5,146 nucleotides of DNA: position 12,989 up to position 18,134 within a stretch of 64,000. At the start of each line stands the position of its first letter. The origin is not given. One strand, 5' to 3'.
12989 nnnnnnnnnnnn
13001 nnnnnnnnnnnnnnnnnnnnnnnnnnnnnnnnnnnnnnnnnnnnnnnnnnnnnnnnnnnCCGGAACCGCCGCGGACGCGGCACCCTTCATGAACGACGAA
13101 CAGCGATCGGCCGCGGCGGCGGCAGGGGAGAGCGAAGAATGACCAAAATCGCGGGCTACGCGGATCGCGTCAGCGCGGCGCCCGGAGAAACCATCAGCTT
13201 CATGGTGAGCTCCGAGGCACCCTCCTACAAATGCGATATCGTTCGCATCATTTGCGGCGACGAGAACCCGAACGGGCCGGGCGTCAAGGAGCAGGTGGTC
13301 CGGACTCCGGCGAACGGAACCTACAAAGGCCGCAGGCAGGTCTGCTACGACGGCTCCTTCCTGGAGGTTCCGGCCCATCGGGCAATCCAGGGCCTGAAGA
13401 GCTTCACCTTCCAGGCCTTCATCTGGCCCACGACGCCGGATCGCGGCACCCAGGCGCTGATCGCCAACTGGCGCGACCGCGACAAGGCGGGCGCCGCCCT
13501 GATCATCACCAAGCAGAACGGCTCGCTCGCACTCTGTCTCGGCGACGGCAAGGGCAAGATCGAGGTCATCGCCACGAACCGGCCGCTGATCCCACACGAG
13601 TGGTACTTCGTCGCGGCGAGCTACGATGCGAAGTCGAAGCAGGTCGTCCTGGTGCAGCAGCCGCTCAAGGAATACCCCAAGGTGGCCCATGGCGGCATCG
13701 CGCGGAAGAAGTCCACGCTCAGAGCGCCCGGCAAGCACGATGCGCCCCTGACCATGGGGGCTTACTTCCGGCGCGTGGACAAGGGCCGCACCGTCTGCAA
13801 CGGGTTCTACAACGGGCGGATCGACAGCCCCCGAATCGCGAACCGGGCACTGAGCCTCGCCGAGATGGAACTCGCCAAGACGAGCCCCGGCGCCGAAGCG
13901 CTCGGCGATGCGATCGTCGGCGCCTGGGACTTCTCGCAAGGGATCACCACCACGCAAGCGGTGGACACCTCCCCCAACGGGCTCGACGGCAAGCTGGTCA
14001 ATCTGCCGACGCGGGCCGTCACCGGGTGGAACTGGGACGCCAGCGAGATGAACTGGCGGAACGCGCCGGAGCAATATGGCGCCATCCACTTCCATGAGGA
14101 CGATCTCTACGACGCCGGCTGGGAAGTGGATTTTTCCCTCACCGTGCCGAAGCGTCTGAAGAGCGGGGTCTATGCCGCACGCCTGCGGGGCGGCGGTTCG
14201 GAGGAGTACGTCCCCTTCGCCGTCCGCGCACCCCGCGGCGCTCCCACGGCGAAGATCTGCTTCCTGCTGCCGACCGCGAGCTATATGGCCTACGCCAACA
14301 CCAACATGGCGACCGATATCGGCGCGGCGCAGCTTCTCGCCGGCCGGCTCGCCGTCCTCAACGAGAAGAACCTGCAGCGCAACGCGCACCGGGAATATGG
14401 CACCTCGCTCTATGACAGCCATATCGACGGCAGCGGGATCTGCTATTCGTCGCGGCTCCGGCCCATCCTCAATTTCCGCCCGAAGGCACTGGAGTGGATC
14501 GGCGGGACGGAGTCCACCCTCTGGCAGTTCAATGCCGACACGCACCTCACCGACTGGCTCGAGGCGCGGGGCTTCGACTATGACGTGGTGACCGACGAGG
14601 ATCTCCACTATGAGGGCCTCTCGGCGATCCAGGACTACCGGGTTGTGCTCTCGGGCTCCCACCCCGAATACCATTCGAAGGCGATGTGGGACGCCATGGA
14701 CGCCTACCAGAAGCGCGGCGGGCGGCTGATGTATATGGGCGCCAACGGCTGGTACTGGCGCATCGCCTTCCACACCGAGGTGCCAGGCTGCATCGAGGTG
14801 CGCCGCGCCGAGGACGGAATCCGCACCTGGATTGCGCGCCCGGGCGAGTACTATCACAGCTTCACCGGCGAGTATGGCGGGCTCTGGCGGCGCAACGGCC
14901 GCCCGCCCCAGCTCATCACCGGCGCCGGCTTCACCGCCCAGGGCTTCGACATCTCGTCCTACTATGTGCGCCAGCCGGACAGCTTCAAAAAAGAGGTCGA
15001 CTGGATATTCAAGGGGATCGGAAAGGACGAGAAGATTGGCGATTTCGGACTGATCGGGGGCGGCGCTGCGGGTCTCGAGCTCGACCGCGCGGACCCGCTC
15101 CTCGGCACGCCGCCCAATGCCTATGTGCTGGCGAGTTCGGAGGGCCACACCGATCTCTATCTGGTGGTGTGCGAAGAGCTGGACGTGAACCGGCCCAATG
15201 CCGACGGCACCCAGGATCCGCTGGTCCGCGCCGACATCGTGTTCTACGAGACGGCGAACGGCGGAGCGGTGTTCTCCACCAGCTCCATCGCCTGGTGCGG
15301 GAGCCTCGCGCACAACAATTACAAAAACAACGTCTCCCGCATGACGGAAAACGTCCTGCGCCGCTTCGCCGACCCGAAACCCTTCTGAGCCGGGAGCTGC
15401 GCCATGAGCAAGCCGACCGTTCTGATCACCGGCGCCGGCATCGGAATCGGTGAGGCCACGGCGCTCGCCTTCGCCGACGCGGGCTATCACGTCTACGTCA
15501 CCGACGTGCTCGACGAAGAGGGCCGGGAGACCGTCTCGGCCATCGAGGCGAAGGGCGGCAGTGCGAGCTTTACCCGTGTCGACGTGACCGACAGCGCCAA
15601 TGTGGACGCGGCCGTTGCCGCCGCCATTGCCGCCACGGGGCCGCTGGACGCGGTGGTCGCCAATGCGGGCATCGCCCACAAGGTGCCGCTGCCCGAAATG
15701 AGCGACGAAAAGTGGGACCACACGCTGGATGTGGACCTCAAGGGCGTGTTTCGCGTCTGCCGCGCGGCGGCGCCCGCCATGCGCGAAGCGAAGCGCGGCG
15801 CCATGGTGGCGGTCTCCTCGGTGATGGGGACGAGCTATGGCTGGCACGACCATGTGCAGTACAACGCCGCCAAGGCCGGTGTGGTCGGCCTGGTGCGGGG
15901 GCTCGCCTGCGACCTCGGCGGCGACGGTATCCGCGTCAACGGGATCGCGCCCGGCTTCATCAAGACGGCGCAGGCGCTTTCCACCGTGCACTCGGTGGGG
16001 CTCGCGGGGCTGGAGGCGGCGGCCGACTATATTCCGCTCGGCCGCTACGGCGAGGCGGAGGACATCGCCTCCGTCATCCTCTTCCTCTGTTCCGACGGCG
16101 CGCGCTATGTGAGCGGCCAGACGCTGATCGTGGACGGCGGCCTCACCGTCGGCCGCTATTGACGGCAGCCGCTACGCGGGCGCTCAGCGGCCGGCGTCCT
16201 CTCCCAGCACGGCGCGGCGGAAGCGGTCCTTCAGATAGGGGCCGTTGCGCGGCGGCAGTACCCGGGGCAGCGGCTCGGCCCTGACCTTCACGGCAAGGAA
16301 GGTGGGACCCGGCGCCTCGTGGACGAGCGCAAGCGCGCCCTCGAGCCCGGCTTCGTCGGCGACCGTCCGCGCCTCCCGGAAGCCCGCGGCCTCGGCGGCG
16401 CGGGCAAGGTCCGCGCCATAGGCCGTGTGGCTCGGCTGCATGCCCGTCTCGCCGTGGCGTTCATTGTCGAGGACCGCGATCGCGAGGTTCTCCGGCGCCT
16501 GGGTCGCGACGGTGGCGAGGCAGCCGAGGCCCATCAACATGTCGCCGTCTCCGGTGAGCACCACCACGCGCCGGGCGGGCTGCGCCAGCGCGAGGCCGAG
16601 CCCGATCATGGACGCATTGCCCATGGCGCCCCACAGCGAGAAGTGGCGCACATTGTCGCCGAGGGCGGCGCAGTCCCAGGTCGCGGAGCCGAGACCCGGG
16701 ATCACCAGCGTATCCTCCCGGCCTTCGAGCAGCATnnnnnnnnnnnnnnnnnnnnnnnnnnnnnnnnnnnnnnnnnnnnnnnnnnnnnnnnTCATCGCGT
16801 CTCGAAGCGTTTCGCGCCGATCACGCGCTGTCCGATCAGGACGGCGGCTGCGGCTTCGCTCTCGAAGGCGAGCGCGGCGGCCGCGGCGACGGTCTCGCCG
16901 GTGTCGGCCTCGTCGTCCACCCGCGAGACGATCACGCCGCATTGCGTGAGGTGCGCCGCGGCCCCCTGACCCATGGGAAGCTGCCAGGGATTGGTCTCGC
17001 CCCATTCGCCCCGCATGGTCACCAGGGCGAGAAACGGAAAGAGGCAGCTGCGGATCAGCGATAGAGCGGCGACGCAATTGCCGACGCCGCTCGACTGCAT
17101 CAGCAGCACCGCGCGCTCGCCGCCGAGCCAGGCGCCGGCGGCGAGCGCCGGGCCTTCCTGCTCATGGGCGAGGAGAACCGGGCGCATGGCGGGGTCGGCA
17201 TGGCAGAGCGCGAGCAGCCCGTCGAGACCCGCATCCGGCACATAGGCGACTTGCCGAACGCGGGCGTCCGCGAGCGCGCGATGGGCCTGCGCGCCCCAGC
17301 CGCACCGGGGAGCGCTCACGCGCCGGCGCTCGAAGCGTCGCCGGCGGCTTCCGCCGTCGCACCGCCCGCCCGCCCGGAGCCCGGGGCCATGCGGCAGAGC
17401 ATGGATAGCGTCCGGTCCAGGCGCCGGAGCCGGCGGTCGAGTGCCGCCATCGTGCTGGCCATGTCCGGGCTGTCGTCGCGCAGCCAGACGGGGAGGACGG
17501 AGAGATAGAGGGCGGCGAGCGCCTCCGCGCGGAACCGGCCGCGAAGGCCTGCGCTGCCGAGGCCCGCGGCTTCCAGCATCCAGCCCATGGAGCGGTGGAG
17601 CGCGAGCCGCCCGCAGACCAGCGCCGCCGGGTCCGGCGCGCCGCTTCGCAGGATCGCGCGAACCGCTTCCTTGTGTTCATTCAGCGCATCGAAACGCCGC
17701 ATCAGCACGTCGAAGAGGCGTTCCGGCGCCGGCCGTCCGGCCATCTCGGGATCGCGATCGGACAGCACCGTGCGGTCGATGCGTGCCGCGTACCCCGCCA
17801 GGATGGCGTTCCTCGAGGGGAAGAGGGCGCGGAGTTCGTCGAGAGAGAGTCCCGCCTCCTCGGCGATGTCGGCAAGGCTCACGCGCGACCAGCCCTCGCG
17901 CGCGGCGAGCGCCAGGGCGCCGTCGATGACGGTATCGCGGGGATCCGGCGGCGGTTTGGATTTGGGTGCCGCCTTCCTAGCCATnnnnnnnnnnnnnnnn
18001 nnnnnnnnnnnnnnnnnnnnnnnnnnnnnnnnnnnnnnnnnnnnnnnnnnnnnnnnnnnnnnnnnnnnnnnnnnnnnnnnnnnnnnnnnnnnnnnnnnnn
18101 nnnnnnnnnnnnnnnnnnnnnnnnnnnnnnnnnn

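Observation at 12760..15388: Two-gene module of a 99-aa orphan plus a ~750-aa DMFase-large-subunit-like protein inside an amine-type ABC importer operon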

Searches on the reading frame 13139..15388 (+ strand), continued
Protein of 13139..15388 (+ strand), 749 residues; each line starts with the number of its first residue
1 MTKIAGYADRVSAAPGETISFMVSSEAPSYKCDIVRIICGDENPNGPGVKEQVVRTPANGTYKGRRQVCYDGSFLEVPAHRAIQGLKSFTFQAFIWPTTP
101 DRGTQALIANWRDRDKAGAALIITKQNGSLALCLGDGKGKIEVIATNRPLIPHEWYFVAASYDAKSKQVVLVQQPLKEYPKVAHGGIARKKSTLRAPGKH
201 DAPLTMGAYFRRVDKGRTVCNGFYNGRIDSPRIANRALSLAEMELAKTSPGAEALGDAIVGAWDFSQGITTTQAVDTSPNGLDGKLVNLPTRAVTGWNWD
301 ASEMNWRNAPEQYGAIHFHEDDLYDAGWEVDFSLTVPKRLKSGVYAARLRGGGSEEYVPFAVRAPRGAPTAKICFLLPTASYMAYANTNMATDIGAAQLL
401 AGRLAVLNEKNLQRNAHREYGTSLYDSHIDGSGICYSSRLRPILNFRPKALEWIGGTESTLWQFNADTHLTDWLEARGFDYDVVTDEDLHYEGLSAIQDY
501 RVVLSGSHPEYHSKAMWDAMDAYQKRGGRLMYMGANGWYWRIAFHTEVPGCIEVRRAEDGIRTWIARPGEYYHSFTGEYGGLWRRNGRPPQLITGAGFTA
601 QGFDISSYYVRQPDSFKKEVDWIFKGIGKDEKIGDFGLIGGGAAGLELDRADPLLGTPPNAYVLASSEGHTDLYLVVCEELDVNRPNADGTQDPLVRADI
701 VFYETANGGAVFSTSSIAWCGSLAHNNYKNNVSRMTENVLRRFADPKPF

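Call 64: search_protein_families(library=ncbifam, proteins=[L017:2445-3794:+, L017:3832-5154:+, L017:178-1326:-, L034:190-1533:-, L034:8000-9526:+, L017:18227-19573:+, L017:16869-18200:+, L017:13230-14960:-], max_evalue=1e-10)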
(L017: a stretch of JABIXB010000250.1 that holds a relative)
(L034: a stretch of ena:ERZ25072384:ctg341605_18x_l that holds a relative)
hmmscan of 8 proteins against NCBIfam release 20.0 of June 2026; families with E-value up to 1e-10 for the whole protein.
L017:2445-3794:+ (449 aa): 69 families (the best 25 are shown)
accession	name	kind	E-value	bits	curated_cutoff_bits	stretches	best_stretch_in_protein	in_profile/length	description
NF005683.0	PRK07481.1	subfamily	8.3e-110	367.8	575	1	12-441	9-449/453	hypothetical protein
NF005102.0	PRK06541.1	equivalog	5.6e-108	361.4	574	1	7-441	10-455/460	aspartate aminotransferase family protein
NF005447.0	PRK07036.1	equivalog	1.3e-106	357.1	618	1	7-446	11-459/468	aminotransferase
NF005812.0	PRK07678.1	subfamily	1.8e-102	343.3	488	1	17-439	17-447/451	aminotransferase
NF005682.0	PRK07480.1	subfamily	2.4e-99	333.1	510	1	12-446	16-456/459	aminotransferase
NF004767.0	PRK06105.1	subfamily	1.8e-95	320.2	517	1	8-440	7-448/460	aminotransferase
NF005375.0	PRK06917.1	equivalog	3.6e-92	309.4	535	1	23-441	7-438/448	aspartate aminotransferase family protein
NF005685.0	PRK07483.1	equivalog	1.9e-89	300.5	485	1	34-442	15-438/444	aspartate aminotransferase family protein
NF005684.0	PRK07482.1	subfamily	9.5e-87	291.5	687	1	4-441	3-454/464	hypothetical protein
NF004718.0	PRK06062.1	subfamily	3.6e-86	289.5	472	1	25-442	32-449/454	hypothetical protein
NF006228.0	PRK08360.1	equivalog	6.7e-86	288.7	608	1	31-440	23-425/443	aspartate aminotransferase family protein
NF004426.0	PRK05769.1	equivalog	2.9e-85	286.7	552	1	29-439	34-437/441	acetyl ornithine aminotransferase family protein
TIGR00508.1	bioA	equivalog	9.6e-82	274.8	405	1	21-439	5-418/419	adenosylmethionine--8-amino-7-oxononanoate transaminase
NF052567.1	OmAmTferAptACaul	equivalog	1e-80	271.6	500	1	14-439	2-428/431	omega-aminotransferase AptA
NF004625.0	PRK05965.1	subfamily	2.3e-78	264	729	1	14-438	11-444/460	hypothetical protein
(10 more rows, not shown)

L017:3832-5154:+ (440 aa): 69 families (the best 25 are shown)
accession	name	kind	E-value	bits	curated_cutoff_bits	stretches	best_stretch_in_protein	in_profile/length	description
NF006228.0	PRK08360.1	equivalog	8.8e-111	370.7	608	1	5-440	3-443/443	aspartate aminotransferase family protein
NF006368.0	PRK08593.1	equivalog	2.4e-103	346.1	570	1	5-439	6-447/448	aspartate aminotransferase family protein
NF004426.0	PRK05769.1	equivalog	1.1e-100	337.5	552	1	2-423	14-439/441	acetyl ornithine aminotransferase family protein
NF005993.0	PRK08117.1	subfamily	2.6e-89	299.8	574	1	5-425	5-431/433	aspartate aminotransferase family protein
NF004171.0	PRK05639.1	equivalog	5.5e-87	292.5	639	1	5-434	15-454/457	alanine/serine racemase family protein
NF045634.1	LeuMetRace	equivalog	1.8e-86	290.5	800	1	5-429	3-432/432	leucine/methionine racemase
NF004718.0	PRK06062.1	subfamily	1e-79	268.2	472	1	24-425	37-450/454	hypothetical protein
TIGR00700.1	GABAtrnsam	equivalog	1.3e-78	264.5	506.65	1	24-423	15-420/420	4-aminobutyrate--2-oxoglutarate transaminase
NF004714.0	PRK06058.1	subfamily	2.2e-78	263.9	639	1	5-423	23-446/447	4-aminobutyrate--2-oxoglutarate transaminase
NF049939.1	HyAminethphonNHLyPbfA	equivalog_domain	6.4e-76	255.6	525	1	32-423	50-441/442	(R)-1-hydroxy-2-aminoethylphosphonate ammonia-lyase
NF002874.0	PRK03244.1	equivalog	4.1e-75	253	457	1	26-425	26-396/399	acetylornithine transaminase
NF005692.0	PRK07495.1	equivalog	4.1e-74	249.7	724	1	29-425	26-423/425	4-aminobutyrate--2-oxoglutarate transaminase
NF005985.0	PRK08088.1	equivalog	1.6e-69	234.7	713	1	6-425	5-425/426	4-aminobutyrate--2-oxoglutarate transaminase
NF005376.0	PRK06918.1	equivalog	1.7e-68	231.1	676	1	15-424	27-444/451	4-aminobutyrate--2-oxoglutarate transaminase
NF005272.0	PRK06777.1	equivalog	2.6e-68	230.5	725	1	35-422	32-420/421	4-aminobutyrate--2-oxoglutarate transaminase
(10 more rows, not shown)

L017:178-1326:- (382 aa): 0 families

L034:190-1533:- (447 aa): 4 families
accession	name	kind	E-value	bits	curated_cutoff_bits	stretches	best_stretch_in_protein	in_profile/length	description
TIGR01373.1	soxB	subfamily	1.1e-17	64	529.45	1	9-222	33-244/407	sarcosine oxidase subunit beta family protein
NF008425.0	PRK11259.1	equivalog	2.1e-14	53.3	257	1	7-228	5-215/377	N-methyl-L-tryptophan oxidase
TIGR01377.1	soxA_mon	subfamily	4.2e-11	42.2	479.65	0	10-227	4-209/381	amino oxidase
TIGR02352.1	thiamin_ThiO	equivalog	7.7e-11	41.7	250.8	0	10-230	2-219/351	glycine oxidase ThiO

L034:8000-9526:+ (508 aa): 1 family
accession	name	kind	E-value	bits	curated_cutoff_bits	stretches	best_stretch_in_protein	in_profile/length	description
TIGR02369.2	trimeth_pyl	equivalog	5.4e-99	331.8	525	1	32-498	3-467/469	[trimethylamine--corrinoid protein] Co-methyltransferase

L017:18227-19573:+ (448 aa): 4 families
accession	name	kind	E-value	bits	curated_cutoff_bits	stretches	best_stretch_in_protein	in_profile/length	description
TIGR03105.1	gln_synth_III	equivalog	2.1e-79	267.1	469.6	1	19-446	5-435/435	type III glutamate--ammonia ligase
NF045547.1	GGputSyn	equivalog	3.6e-77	259.9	650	1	13-440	3-438/438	gamma-glutamylputrescine synthetase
TIGR00653.1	GlnA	equivalog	3.8e-73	246.8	429.15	2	177-445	186-461/462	type I glutamate--ammonia ligase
NF007006.0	PRK09469.1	equivalog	3.3e-37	128.2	845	1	215-437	231-459/469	glutamate--ammonia ligase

L017:16869-18200:+ (443 aa): 1 family
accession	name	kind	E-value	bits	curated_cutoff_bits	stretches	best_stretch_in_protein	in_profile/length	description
NF008730.0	PRK11750.1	equivalog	1.5e-45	155.1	1047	1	92-410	863-1165/1490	glutamate synthase large subunit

L017:13230-14960:- (576 aa): 2 families
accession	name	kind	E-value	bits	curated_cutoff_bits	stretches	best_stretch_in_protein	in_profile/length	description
TIGR00976.1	CocE_NonD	subfamily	2.4e-141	472.5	66.3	1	17-574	1-549/550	CocE/NonD family hydrolase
NF003780.0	PRK05371.1-1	subfamily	1.7e-25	89.5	642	1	299-529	349-556/594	Xaa-Pro dipeptidyl-peptidase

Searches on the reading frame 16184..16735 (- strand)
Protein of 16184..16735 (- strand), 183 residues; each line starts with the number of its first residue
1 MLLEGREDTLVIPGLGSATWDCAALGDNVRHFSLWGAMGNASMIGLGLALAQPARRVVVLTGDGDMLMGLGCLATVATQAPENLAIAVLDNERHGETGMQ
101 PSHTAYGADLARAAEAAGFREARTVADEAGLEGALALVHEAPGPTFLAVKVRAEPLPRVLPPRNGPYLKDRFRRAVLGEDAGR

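Call 3: search_protein_families(library=pfam, proteins=[window:16184-16735:-], max_evalue=0.01)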
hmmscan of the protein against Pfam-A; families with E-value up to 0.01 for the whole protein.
window:16184-16735:- (183 aa): 1 family
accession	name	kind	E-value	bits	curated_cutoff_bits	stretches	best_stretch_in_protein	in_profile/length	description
PF02775.26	TPP_enzyme_C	-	7.2e-16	58.8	21.9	1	33-149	25-151/151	Thiamine pyrophosphate enzyme, C-terminal TPP binding domain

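Call 4: search_protein_families(library=ncbifam, proteins=[window:16184-16735:-], max_evalue=0.01)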
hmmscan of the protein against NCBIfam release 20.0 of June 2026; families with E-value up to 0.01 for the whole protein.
window:16184-16735:- (183 aa): 37 families (the best 25 are shown)
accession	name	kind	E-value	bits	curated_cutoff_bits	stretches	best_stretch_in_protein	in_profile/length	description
TIGR03846.1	sulfopy_beta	equivalog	2.5e-36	125.3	221.5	1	6-156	12-161/182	sulfopyruvate decarboxylase subunit beta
NF004813.0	PRK06163.1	equivalog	1.8e-35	122.5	240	1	6-174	27-194/202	hypothetical protein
TIGR03297.1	Ppyr-DeCO2ase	equivalog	3.4e-33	115.1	312.5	1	8-160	187-343/360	phosphonopyruvate decarboxylase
NF005114.0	PRK06546.1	equivalog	1.1e-08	34.1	893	1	34-163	406-539/578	pyruvate dehydrogenase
NF006591.0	PRK09124.1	equivalog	1.3e-08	33.6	792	1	35-156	407-534/574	ubiquinone-dependent pyruvate dehydrogenase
NF005470.0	PRK07064.1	equivalog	8e-08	31.8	495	1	32-95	403-465/552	thiamine pyrophosphate-binding protein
NF006016.1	PRK08155.1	equivalog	2.6e-07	29.5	870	1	36-152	409-533/554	acetolactate synthase large subunit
TIGR04377.1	myo_inos_iolD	equivalog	2.9e-07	29.5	715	1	37-96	441-499/616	3D-(3,5/4)-trihydroxycyclohexane-1,2-dione acylhydrolase (decyclizing)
NF006524.0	PRK08978.1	equivalog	1.8e-06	26.5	738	1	35-95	400-459/548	acetolactate synthase 2 catalytic subunit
TIGR00118.1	acolac_lg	equivalog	2.4e-06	26.3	538.35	1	36-154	410-539/557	biosynthetic-type acetolactate synthase large subunit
TIGR03393.1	indolpyr_decarb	equivalog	5.1e-06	25.5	946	1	33-93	401-460/539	indolepyruvate decarboxylase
NF006052.0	PRK08199.1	subfamily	6.3e-06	24.8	539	1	36-100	415-478/559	thiamine pyrophosphate protein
NF005712.0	PRK07524.1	subfamily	6.4e-06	24.9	500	1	35-152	407-530/536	5-guanidino-2-oxopentanoate decarboxylase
NF006122.0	PRK08266.1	subfamily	9.7e-06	24.3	571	1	36-153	402-526/543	hypothetical protein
NF004919.0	PRK06276.1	equivalog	5.7e-05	21.6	866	1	36-96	415-474/582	acetolactate synthase large subunit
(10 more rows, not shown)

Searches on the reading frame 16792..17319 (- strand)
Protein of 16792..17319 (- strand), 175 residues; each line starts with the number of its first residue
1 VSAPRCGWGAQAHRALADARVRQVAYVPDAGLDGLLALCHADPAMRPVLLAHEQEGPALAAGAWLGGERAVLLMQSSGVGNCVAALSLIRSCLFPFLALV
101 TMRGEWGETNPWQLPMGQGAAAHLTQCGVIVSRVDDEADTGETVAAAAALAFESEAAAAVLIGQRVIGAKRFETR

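Call 3: search_protein_families(library=pfam, proteins=[window:16792-17319:-], max_evalue=0.01)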
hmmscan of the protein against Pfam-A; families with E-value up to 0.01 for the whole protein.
window:16792-17319:- (175 aa): 1 family
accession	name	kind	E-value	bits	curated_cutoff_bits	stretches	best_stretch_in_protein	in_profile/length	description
PF02776.23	TPP_enzyme_N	-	1.4e-05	25.3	26.8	1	14-103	9-100/119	Thiamine pyrophosphate enzyme, N-terminal TPP binding domain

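Call 4: search_protein_families(library=ncbifam, proteins=[window:16792-17319:-], max_evalue=0.01)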
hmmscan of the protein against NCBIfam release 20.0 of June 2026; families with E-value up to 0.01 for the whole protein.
window:16792-17319:- (175 aa): 2 families
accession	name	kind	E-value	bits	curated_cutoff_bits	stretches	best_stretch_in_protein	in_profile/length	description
TIGR03845.1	sulfopyru_alph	equivalog_domain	8e-26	90.9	147.95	1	14-164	6-157/160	sulfopyruvate decarboxylase subunit alpha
TIGR03297.1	Ppyr-DeCO2ase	equivalog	5.9e-14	51.9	312.5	1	23-172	4-160/360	phosphonopyruvate decarboxylase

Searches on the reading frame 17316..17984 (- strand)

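Call 4: search_protein_families(library=ncbifam, proteins=[window:17316-17984:-], max_evalue=0.01)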
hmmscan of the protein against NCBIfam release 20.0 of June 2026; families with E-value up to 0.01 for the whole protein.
window:17316-17984:- (222 aa): 9 families
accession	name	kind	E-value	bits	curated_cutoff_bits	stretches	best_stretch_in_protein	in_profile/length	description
TIGR02396.1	diverge_rpsU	hypoth_equivalog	2.3e-06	27.6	74.55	1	18-188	3-175/186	COQ9 family protein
NF033703.1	transcr_KstR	equivalog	2.9e-06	27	280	1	15-113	8-107/185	cholesterol catabolism transcriptional regulator KstR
TIGR03968.1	mycofact_TetR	equivalog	4.2e-05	23.2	224.9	1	9-64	4-59/190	mycofactocin system transcriptional regulator MftR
NF050111.1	TransRegSACE7040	equivalog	0.00051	20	250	1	16-95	3-82/186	SACE_7040 family transcriptional regulator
NF001978.0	PRK00767.1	equivalog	0.0015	18.4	118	1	15-112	10-109/197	transcriptional regulator BetI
TIGR03384.1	betaine_BetI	equivalog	0.0023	17.6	201.3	1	8-110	2-105/189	choline-binding transcriptional repressor BetI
NF008647.0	PRK11640.1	equivalog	0.005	17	267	1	16-62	3-49/191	transcriptional regulator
NF047866.1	TF_DicD_YjdC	equivalog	0.0067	16.6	240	1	16-62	3-49/191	division control transcriptional repressor DicD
NF007949.0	PRK10668.1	equivalog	0.0084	15.6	271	0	1-47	1-44/216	multidrug efflux transporter transcriptional repressor AcrR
